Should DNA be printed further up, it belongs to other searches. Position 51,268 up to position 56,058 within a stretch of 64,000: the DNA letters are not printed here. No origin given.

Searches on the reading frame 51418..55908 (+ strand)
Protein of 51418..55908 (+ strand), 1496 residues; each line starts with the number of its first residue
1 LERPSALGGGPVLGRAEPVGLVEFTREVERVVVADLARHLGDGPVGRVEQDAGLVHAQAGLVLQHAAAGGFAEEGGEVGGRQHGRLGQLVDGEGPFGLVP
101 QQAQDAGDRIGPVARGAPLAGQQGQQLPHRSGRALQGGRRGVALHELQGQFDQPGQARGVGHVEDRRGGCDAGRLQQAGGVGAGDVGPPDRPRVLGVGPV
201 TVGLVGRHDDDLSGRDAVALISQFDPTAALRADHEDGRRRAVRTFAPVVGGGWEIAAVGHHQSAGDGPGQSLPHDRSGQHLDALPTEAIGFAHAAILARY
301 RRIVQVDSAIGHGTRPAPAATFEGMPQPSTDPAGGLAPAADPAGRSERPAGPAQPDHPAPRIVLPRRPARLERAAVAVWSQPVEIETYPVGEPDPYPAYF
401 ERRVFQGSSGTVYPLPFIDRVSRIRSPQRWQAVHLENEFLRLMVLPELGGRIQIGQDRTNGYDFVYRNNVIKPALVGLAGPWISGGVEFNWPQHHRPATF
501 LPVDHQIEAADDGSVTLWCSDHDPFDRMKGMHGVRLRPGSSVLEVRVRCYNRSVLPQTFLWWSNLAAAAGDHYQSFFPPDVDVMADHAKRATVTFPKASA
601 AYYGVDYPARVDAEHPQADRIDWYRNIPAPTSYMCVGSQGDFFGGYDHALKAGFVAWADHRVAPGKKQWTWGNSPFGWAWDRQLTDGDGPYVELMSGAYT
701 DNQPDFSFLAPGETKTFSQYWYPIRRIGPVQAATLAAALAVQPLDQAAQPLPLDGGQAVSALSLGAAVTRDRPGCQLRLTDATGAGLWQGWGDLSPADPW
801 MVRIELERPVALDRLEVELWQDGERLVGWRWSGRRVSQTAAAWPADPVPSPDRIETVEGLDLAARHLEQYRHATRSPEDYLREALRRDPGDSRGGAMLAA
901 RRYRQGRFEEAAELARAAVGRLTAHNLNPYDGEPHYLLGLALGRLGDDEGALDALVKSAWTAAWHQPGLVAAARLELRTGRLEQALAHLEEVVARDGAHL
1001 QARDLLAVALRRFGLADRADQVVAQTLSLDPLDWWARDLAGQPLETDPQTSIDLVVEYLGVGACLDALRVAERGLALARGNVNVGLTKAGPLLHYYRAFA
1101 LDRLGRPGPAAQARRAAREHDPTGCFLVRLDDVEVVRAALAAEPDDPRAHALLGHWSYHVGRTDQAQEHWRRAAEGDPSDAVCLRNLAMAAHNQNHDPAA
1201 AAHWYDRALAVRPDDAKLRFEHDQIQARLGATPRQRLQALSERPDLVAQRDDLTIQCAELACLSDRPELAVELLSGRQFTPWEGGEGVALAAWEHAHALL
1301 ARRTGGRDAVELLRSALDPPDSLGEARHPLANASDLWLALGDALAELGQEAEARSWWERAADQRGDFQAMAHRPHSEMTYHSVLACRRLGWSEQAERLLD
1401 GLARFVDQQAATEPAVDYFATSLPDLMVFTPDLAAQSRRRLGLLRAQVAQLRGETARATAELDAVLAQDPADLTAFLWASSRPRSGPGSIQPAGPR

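Call 99: search_protein_families(library=pfam, proteins=[window:51418-55908:+], max_evalue=0.00001)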
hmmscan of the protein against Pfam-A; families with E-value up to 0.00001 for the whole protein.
window:51418-55908:+ (1496 aa): 7 families
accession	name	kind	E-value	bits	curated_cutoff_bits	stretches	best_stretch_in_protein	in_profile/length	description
PF17128.10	DUF5107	-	9.9e-53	179.5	24.4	1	411-724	5-310/310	Domain of unknown function (DUF5107)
PF07719.23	TPR_2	-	4.8e-14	51.7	27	0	1335-1362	2-29/34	Tetratricopeptide repeat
PF13431.12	TPR_17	-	8.7e-08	32.3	24.4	0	1170-1196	2-28/34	Tetratricopeptide repeat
PF13428.12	TPR_14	-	9.1e-08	32.5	23.5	0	1335-1366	2-33/44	Tetratricopeptide repeat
PF00515.34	TPR_1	-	4e-07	30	27.8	0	1191-1215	10-34/34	Tetratricopeptide repeat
PF14559.12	TPR_19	-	7.5e-07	29.8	25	0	978-1032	3-57/68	Tetratricopeptide repeat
PF13424.12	TPR_12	-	3.3e-06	27.6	30.1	0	1153-1213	9-76/77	Tetratricopeptide repeat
